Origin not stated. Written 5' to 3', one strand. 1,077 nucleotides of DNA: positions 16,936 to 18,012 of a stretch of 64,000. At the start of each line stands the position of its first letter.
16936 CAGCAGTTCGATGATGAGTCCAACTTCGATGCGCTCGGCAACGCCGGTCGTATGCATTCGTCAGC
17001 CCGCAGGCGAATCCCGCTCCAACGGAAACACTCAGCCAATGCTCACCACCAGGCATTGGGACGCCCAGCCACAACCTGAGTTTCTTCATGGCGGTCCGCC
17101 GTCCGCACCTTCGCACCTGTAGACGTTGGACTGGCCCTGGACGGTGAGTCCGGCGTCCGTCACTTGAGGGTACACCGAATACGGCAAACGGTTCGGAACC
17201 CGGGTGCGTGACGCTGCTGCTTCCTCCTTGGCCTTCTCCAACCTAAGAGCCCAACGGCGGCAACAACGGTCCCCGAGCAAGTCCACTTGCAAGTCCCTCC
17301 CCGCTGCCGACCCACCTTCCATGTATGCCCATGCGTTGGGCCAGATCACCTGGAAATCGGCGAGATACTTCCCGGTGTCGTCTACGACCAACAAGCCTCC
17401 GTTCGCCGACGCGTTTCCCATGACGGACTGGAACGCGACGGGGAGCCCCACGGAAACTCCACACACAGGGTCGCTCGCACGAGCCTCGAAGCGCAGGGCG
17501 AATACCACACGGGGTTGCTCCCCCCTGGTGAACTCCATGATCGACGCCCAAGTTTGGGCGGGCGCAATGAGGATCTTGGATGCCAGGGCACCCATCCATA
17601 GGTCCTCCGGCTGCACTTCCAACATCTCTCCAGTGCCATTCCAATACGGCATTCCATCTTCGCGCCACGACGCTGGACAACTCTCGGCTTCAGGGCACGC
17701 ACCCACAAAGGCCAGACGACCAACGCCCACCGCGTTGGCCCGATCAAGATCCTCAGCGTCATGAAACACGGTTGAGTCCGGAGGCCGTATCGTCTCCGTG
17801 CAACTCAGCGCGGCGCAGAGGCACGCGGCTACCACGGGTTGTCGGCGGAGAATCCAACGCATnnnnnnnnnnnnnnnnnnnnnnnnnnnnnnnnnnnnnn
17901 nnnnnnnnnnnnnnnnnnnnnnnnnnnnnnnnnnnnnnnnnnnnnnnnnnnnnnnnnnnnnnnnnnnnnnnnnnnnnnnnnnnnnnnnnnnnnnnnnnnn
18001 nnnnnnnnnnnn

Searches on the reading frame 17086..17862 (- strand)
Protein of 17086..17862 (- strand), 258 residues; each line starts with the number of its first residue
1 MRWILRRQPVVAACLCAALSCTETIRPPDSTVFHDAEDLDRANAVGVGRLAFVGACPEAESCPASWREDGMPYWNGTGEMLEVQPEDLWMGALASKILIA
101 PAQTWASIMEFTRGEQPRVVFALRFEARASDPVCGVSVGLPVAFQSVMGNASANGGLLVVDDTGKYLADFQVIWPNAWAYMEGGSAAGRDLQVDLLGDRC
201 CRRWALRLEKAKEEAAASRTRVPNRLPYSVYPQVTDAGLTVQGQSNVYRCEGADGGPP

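Call 8: search_protein_families(library=pfam, proteins=[window:17086-17862:-], max_evalue=0.01)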
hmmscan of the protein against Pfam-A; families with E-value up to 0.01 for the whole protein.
window:17086-17862:- (258 aa): 0 families

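Call 10: find_encoding_contigs(protein=window:17086-17862:-, flank=5000, max_places=10)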
Protein window:17086-17862:- (258 aa): no gene with exactly this product is on record in the collection.

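Call 82: find_homologous_proteins(query=window:17086-17862:-, max_evalue=0.001)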
Query window:17086-17862:-: 1739 candidates shared short words with the query, none scored E <= 0.001.

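Call 102: search_protein_families(library=padloc, proteins=[window:17086-17862:-], max_evalue=0.001)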
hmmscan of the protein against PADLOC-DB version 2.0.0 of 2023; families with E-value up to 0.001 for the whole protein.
window:17086-17862:- (258 aa): 0 families
